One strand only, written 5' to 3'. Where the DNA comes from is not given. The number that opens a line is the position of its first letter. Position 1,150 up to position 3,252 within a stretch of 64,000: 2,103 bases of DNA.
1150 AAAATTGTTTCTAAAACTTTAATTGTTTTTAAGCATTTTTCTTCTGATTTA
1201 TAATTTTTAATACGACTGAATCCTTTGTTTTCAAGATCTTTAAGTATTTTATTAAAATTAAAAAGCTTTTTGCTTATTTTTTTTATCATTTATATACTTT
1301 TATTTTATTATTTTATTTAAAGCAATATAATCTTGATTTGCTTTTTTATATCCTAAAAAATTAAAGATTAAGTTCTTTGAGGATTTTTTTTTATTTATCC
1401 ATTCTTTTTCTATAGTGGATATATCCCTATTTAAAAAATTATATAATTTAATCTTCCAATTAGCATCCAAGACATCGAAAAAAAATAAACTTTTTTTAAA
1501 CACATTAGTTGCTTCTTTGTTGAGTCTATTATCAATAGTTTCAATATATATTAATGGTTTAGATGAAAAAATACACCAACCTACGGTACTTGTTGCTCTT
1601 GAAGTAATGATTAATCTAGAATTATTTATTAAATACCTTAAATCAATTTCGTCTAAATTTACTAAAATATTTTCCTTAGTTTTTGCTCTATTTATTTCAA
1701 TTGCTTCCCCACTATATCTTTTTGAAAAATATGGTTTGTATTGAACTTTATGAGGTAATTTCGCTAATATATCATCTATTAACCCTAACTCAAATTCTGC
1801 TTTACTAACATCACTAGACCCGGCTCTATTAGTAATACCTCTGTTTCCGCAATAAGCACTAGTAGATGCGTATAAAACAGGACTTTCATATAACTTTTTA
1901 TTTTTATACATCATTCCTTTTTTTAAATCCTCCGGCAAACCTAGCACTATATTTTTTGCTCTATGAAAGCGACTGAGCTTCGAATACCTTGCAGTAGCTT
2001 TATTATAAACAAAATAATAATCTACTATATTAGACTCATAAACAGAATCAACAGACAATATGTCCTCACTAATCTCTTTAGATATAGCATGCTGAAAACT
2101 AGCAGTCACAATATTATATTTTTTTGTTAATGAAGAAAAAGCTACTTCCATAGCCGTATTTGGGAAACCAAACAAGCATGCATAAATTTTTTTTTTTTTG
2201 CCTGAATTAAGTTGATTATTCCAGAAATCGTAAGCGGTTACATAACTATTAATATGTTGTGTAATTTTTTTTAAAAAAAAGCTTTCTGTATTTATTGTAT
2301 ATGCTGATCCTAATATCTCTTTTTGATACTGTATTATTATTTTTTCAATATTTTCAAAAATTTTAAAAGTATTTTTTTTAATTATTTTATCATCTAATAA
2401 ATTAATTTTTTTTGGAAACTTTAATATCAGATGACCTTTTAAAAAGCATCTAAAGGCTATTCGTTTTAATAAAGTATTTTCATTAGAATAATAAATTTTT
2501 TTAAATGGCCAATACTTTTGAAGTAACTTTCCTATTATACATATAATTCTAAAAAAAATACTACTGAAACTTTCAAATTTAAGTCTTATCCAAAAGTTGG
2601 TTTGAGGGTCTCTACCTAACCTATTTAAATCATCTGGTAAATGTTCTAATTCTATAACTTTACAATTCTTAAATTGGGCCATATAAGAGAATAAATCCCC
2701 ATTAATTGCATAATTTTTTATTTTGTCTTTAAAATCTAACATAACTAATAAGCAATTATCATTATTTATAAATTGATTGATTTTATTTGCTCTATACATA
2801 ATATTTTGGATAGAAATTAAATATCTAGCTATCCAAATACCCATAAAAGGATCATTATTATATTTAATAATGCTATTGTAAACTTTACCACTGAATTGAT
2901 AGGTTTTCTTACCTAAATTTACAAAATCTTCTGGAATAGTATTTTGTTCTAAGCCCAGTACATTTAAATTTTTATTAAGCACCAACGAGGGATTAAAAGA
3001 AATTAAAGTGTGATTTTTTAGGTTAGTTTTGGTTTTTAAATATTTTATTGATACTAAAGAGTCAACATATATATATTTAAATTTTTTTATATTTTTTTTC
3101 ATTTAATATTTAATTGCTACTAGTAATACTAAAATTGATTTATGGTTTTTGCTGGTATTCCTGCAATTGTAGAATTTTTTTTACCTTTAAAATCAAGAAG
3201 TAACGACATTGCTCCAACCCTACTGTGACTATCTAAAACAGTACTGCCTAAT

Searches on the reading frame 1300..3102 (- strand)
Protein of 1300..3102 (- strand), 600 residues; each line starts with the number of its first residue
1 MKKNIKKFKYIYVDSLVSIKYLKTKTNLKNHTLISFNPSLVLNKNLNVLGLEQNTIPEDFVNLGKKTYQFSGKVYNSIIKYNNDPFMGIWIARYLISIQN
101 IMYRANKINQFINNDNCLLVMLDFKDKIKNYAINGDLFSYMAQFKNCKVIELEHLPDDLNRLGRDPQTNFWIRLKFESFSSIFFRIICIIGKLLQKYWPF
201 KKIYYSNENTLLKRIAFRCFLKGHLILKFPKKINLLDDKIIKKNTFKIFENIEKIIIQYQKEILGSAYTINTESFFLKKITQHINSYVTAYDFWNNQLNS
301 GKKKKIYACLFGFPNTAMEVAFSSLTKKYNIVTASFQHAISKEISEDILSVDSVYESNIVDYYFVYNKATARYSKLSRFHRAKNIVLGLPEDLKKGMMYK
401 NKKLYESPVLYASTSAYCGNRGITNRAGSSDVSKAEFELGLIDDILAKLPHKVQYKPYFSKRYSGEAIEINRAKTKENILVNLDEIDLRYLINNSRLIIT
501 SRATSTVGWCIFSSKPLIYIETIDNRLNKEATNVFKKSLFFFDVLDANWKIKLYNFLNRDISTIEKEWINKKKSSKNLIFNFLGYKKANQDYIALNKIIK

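Call 6: search_protein_families(library=ncbifam, proteins=[window:1300-3102:-], max_evalue=0.00001)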
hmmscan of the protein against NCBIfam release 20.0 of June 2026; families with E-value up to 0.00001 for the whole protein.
window:1300-3102:- (600 aa): 0 families

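Call 19: search_protein_families(library=pfam, proteins=[window:1300-3102:-], max_evalue=1)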
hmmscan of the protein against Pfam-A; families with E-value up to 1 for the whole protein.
window:1300-3102:- (600 aa): 0 families

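Call 64: search_solved_structures(query=A3, max_evalue=10)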
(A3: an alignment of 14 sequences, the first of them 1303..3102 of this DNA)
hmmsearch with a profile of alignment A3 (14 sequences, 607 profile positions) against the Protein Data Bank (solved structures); distinct sequences matched with E-value up to 10: 5.
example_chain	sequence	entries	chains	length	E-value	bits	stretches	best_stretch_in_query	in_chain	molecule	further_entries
6yk8_A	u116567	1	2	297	0.28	13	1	87-272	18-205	Uncharacterized protein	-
7qca_SM0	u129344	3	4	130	0.45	12.3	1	278-339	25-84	40S ribosomal protein S12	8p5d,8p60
7bfd_A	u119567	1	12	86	1.4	10.7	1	386-451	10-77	30S ribosomal protein S6,30S ribosomal protein S6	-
7pu4_A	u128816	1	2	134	1.5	10.6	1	125-183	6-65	Ribose ABC transporter, periplasmic ribose-binding protein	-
7qsq_A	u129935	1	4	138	1.6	10.5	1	125-183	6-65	Ribose ABC transporter, periplasmic ribose-binding protein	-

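Call 89: search_protein_families(library=ncbifam, alignment_id=A3, max_evalue=0.1)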
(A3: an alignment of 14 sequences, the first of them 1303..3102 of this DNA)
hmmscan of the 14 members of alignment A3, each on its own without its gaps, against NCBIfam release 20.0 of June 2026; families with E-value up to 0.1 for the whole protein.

A. member 1, window:1303-3102:- (600 aa): 1 family
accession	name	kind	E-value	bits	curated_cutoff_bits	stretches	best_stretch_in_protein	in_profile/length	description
NF047461.1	FUR_perox_PerRB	exception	0.04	13.8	250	0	324-376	63-114/143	peroxide-responsive transcriptional repressor PerRB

B. families by the number of members that match (of 14 scanned): 7 families
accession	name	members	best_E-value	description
TIGR04331.1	o_ant_LIC12162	1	0.0018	LIC12162 family transferase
TIGR03200.1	dearomat_oah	1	0.0073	6-oxocyclohex-1-ene-1-carbonyl-CoA hydratase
TIGR04233.1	seadorna_VP8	1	0.013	seadornavirus VP8 protein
TIGR00501.1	met_pdase_II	1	0.013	type II methionyl aminopeptidase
NF047617.1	LIC12077_fam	1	0.037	LIC12077 family protein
NF047461.1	FUR_perox_PerRB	1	0.04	peroxide-responsive transcriptional repressor PerRB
NF010124.0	PRK13601.1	1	0.04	putative L7Ae-like ribosomal protein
